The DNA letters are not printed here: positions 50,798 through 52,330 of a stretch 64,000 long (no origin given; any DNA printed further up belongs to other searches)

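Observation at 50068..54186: NAD-centred module: TrmB regulator, PncC-like/NadD-like fusion, Nudix hydrolase and two tandem paralogs of unknown family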

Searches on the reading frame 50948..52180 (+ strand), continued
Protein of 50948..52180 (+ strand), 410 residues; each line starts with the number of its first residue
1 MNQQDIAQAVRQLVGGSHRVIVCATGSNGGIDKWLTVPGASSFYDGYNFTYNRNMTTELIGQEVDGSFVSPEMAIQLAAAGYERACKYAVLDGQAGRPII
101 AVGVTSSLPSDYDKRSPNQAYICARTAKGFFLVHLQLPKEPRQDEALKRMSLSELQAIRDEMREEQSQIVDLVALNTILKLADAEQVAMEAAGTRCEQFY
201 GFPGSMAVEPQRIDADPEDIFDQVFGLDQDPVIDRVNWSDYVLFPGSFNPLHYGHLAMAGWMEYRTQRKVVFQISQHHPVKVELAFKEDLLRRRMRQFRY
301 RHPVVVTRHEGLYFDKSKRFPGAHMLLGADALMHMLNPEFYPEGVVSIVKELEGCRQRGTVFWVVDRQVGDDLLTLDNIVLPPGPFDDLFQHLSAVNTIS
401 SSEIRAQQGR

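Call 57: find_encoding_contigs(protein=P0055, flank=6000, max_places=1)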
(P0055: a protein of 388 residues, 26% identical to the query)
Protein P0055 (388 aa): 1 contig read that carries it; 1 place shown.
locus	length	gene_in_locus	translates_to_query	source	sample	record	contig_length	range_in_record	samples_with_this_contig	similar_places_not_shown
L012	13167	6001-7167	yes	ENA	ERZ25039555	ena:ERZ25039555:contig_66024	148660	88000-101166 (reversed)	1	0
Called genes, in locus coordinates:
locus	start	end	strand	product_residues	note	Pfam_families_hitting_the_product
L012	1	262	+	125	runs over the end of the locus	-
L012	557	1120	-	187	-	PF01841:Transglut_core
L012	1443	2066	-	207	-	PF04168:Alpha-E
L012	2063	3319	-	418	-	PF04174:CP_ATPgrasp_1, PF14403:CP_ATPgrasp_2, PF04168:Alpha-E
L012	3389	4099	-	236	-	-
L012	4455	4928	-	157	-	PF06983:3-dmu-9_3-mt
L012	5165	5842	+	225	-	PF01177:Asp_Glu_race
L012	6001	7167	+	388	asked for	PF01467:CTP_transf_like (weak)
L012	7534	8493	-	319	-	PF00126:HTH_1, PF03466:LysR_substrate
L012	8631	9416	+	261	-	PF03401:TctC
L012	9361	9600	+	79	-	-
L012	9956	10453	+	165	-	PF08241:Methyltransf_11, PF08242:Methyltransf_12 (faint), PF13649:Methyltransf_25 (faint), PF13847:Methyltransf_31 (weak)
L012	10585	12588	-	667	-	PF09899:DUF2126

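Call 58: find_encoding_contigs(protein=P0022, flank=6000, max_places=1)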
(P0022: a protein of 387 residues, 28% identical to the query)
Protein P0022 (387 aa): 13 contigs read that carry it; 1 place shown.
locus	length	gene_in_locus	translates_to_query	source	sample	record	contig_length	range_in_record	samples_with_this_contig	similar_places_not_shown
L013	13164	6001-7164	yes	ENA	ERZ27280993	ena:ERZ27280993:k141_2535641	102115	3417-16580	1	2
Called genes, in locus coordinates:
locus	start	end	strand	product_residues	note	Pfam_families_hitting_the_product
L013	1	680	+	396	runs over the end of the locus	PF03979:Sigma70_r1_1, PF00140:Sigma70_r1_2, PF04542:Sigma70_r2, PF04539:Sigma70_r3, PF08281:Sigma70_r4_2 (faint), PF04545:Sigma70_r4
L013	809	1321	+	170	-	PF00994:MoCF_biosynth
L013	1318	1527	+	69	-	PF01809:YidD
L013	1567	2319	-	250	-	PF01261:AP_endonuc_2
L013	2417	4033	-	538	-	-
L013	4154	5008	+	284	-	-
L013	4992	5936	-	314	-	PF01545:Cation_efflux, PF16916:ZT_dimer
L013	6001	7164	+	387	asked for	-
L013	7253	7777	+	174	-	-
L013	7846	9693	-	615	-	PF00664:ABC_membrane, PF00005:ABC_tran, PF02463:SMC_N (faint)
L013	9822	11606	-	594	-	PF00664:ABC_membrane, PF00005:ABC_tran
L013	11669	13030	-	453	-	PF13527:Acetyltransf_9, PF13508:Acetyltransf_7 (faint)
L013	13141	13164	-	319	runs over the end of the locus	PF00583:Acetyltransf_1, PF13673:Acetyltransf_10 (weak), PF13508:Acetyltransf_7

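Call 59: find_encoding_contigs(protein=P0016, flank=6000, max_places=1)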
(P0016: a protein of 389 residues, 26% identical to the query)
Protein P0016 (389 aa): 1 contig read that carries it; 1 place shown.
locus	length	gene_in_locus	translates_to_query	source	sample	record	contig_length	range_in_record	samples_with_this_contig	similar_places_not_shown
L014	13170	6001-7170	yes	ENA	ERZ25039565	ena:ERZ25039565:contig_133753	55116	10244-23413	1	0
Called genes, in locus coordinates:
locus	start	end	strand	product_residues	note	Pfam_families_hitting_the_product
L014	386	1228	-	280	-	PF04909:Amidohydro_2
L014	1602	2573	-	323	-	PF03401:TctC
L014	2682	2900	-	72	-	-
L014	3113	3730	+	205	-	PF00719:Pyrophosphatase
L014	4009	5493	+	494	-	PF01425:Amidase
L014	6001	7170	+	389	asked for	PF01467:CTP_transf_like (weak)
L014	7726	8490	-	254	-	PF13531:SBP_bac_11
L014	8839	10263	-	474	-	PF00392:GntR, PF00155:Aminotran_1_2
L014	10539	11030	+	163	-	PF06983:3-dmu-9_3-mt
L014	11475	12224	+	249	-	PF05988:DUF899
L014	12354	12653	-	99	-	-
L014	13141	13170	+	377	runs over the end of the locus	-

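Call 60: find_related_loci(query=A1, collection=viral_contigs, flank=5000)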
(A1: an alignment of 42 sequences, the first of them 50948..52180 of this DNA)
Query A1 (410 aa) in viral_contigs; peptide patterns used: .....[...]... (x = any residue, [..] = any of these).
58 stretches matched a pattern; 33 encode a relative of the query (tblastn E <= 1e-3); 33 distinct loci.
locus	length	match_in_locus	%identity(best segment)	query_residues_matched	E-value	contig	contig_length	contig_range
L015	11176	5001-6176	24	2-408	1e-29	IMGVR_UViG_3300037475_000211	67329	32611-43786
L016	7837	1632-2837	26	8-408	1e-16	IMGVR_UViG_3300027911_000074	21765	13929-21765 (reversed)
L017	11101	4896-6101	26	8-408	1e-16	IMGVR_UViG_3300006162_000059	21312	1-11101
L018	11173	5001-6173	25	6-407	2e-30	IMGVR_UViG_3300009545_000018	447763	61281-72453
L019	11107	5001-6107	25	34-408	5e-17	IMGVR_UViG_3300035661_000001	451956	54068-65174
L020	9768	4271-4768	29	243-406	3e-13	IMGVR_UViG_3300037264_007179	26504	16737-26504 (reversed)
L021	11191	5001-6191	20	1-405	4e-13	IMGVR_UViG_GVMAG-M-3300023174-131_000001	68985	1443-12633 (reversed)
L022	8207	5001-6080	24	68-409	3e-11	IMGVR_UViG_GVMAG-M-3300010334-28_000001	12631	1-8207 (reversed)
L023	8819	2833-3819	25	19-371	3e-11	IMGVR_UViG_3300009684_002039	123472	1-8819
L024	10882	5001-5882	21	8-331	1e-10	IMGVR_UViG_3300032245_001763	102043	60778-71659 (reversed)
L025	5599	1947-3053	28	16-370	2e-9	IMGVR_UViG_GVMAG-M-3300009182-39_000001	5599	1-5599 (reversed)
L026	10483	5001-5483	28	242-405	5e-9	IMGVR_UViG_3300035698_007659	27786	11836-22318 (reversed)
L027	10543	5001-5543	24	224-410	8e-9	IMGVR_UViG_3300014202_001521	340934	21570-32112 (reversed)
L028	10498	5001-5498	26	243-405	9e-9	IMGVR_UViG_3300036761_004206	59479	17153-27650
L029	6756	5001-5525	26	242-407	8e-9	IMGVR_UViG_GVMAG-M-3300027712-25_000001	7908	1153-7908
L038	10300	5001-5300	34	226-336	3e-6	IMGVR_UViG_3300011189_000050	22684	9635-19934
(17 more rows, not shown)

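Call 62: search_dna_similar(query=window:50948-52180:+, collection=phages, mode=protein, max_evalue=0.001, max_rows=10)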
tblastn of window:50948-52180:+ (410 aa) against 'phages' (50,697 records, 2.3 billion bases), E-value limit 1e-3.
Records with a match: 1; places in all: 1; records where one place covers at least 80% of the query: 1.
Best place of each record, by identity: <60% 1.
By first word of the organism name: uncultured 1.
By host as written in the record: - 1.
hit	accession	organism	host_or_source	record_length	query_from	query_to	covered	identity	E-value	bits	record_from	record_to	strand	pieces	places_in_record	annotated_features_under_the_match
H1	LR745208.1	uncultured phage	metagenomic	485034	19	405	94%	31.9%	6e-32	134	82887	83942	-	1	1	record has no annotation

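Call 64: search_protein_families(library=pfam, proteins=[L018:1861-2583:+, L018:2561-3046:+, L018:4075-4809:+, L018:5007-6176:+, L018:7331-8473:+, L018:8492-8935:+, L019:4911-6113:+, L019:6672-7643:+, L019:7835-8752:+, L019:8827-11010:+], max_evalue=0.001)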
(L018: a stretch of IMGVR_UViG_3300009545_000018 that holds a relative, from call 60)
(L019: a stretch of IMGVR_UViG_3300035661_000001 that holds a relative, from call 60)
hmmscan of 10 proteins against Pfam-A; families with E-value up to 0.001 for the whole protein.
L018:1861-2583:+ (240 aa): 0 families

L018:2561-3046:+ (161 aa): 0 families

L018:4075-4809:+ (244 aa): 1 family
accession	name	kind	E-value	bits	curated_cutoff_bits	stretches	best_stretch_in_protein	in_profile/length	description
PF02163.28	Peptidase_M50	-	7e-15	55.4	27.2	2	29-105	2-103/221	Peptidase family M50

L018:5007-6176:+ (389 aa): 1 family
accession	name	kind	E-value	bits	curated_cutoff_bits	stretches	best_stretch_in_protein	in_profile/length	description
PF01467.32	CTP_transf_like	-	2.4e-08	34.7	21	1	221-388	1-132/133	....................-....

L018:7331-8473:+ (380 aa): 1 family
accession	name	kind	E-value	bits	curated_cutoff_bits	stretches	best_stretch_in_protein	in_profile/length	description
PF03738.19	GSP_synth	-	2e-152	508.2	29.3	1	12-379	1-371/371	Glutathionylspermidine synthase preATP-grasp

L018:8492-8935:+ (147 aa): 0 families

L019:4911-6113:+ (400 aa): 1 family
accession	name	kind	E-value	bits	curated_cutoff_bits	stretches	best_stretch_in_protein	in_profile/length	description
PF01467.32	CTP_transf_like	-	2.6e-07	31.3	21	1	231-398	2-133/133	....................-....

L019:6672-7643:+ (323 aa): 0 families

L019:7835-8752:+ (305 aa): 1 family
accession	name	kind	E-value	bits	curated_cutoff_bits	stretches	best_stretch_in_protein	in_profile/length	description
PF08443.16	RimK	-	0.00081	19.5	21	0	250-293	131-172/188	RimK-like ATP-grasp domain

L019:8827-11010:+ (727 aa): 2 families
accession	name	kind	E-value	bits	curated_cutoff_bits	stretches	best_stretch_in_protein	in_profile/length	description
PF01476.26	LysM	-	7.2e-08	32.7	20.9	1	588-616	3-31/43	LysM domain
PF12224.13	Amidoligase_2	-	1.4e-06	28.8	22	1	421-528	73-186/245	Putative amidoligase enzyme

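Call 65: search_protein_families(library=pfam, proteins=[L016:439-1401:+, L016:1605-2858:+, L016:3123-4673:+, L015:4074-4811:+, L015:6403-7050:+, L015:7605-8846:+, L015:9760-10608:+, L021:3305-4921:-, L021:5019-6206:+, L019:2888-3388:+], max_evalue=0.001)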
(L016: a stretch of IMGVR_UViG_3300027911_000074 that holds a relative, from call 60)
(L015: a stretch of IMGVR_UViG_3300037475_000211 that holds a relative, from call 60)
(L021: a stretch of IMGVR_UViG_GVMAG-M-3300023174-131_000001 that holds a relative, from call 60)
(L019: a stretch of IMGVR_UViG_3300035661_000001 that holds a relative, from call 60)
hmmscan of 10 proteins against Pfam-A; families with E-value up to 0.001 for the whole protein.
L016:439-1401:+ (320 aa): 1 family
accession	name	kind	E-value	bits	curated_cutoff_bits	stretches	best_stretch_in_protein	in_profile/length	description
PF00293.34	NUDIX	-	1.8e-05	25.2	21.1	1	177-309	7-132/134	NUDIX domain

L016:1605-2858:+ (417 aa): 1 family
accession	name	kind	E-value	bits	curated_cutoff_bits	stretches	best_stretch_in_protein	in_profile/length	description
PF01467.32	CTP_transf_like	-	5.4e-05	23.9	21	1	252-409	1-132/133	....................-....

L016:3123-4673:+ (516 aa): 2 families
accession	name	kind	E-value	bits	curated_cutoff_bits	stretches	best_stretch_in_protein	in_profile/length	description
PF04095.22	NAPRTase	-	2.6e-25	90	20.8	1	202-455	3-222/239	Nicotinate phosphoribosyltransferase (NAPRTase) family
PF18127.6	NAMPT_N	-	7.4e-20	71.5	25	1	15-111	2-98/98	Nicotinamide phosphoribosyltransferase, N-terminal domain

L015:4074-4811:+ (245 aa): 1 family
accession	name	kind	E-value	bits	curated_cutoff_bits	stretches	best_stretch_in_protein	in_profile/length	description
PF02163.28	Peptidase_M50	-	1.3e-15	57.8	27.2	2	29-104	2-102/221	Peptidase family M50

L015:6403-7050:+ (215 aa): 0 families

L015:7605-8846:+ (413 aa): 1 family
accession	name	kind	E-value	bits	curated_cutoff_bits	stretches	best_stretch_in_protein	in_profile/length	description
PF03738.19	GSP_synth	-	2.3e-149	498.1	29.3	1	43-412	1-371/371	Glutathionylspermidine synthase preATP-grasp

L015:9760-10608:+ (282 aa): 0 families

L021:3305-4921:- (538 aa): 2 families
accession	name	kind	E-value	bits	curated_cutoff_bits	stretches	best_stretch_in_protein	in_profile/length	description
PF04095.22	NAPRTase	-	1.5e-27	97.4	20.8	1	232-487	1-222/239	Nicotinate phosphoribosyltransferase (NAPRTase) family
PF18127.6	NAMPT_N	-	3.3e-11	43.7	25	1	58-156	3-98/98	Nicotinamide phosphoribosyltransferase, N-terminal domain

L021:5019-6206:+ (395 aa): 1 family
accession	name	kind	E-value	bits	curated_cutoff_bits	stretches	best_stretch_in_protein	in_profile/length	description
PF01467.32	CTP_transf_like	-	6.4e-07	30.1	21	1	234-392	2-132/133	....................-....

L019:2888-3388:+ (166 aa): 0 families

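Call 86: search_protein_families(library=ncbifam, proteins=[L001:3451-3948:+], max_evalue=0.001)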
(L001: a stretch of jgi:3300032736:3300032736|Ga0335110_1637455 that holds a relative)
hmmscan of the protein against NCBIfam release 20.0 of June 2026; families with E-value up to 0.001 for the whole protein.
L001:3451-3948:+ (165 aa): 15 families
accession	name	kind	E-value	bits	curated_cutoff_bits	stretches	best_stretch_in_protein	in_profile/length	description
NF002243.0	PRK01153.1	subfamily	4.9e-34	117.4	127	1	6-164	3-163/175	nicotinamide-nucleotide adenylyltransferase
TIGR01527.1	arch_NMN_Atrans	equivalog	2.1e-29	102.2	181.2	1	6-164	2-162/167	nicotinamide-nucleotide adenylyltransferase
NF003786.0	PRK05379.1-2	equivalog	1.9e-16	60.2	397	1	7-99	18-108/354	bifunctional nicotinamide-nucleotide adenylyltransferase/Nudix hydroxylase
NF003789.0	PRK05379.2-1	equivalog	6.1e-16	58.3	355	1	6-135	10-147/312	bifunctional nicotinamide mononucleotide adenylyltransferase/ADP-ribose pyrophosphatase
NF003791.0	PRK05379.2-3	equivalog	6.3e-16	58.5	409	1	5-152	7-164/340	bifunctional nicotinamide-nucleotide adenylyltransferase/Nudix hydroxylase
NF003790.0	PRK05379.2-2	equivalog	9.1e-14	51.3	403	1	5-88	21-104/354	bifunctional nicotinamide mononucleotide adenylyltransferase/ADP-ribose pyrophosphatase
NF003788.0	PRK05379.1-5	equivalog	2.9e-13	49.9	354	1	7-66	9-68/351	bifunctional nicotinamide-nucleotide adenylyltransferase/Nudix hydroxylase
NF010365.0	PRK13793.1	equivalog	2.4e-12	46.9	198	1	7-93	8-91/196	nicotinate-nicotinamide nucleotide adenylyltransferase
NF003785.0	PRK05379.1-1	equivalog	3.6e-11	42.9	418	1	5-78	4-73/347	bifunctional nicotinamide-nucleotide adenylyltransferase/Nudix hydroxylase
NF003787.0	PRK05379.1-4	equivalog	5.3e-11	42.1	449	1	7-67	13-73/346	bifunctional nicotinamide-nucleotide adenylyltransferase/Nudix hydroxylase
TIGR00125.1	cyt_tran_rel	domain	1.9e-10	40.8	27.7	1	5-66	1-63/65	adenylyltransferase/cytidyltransferase family protein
TIGR01526.1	nadR_NMN_Atrans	equivalog_domain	5.8e-08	32.3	341.15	1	4-110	2-113/325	nicotinamide-nucleotide adenylyltransferase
TIGR00482.1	TIGR00482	equivalog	3.3e-07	30.5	112.45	1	7-69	1-65/194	nicotinate (nicotinamide) nucleotide adenylyltransferase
TIGR01510.1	coaD_prev_kdtB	equivalog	1.7e-06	28.1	103.3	1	6-65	2-58/155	pantetheine-phosphate adenylyltransferase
NF000839.0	PRK00071.1-1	equivalog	1.9e-05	24.7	187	1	6-68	9-72/219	nicotinate-nucleotide adenylyltransferase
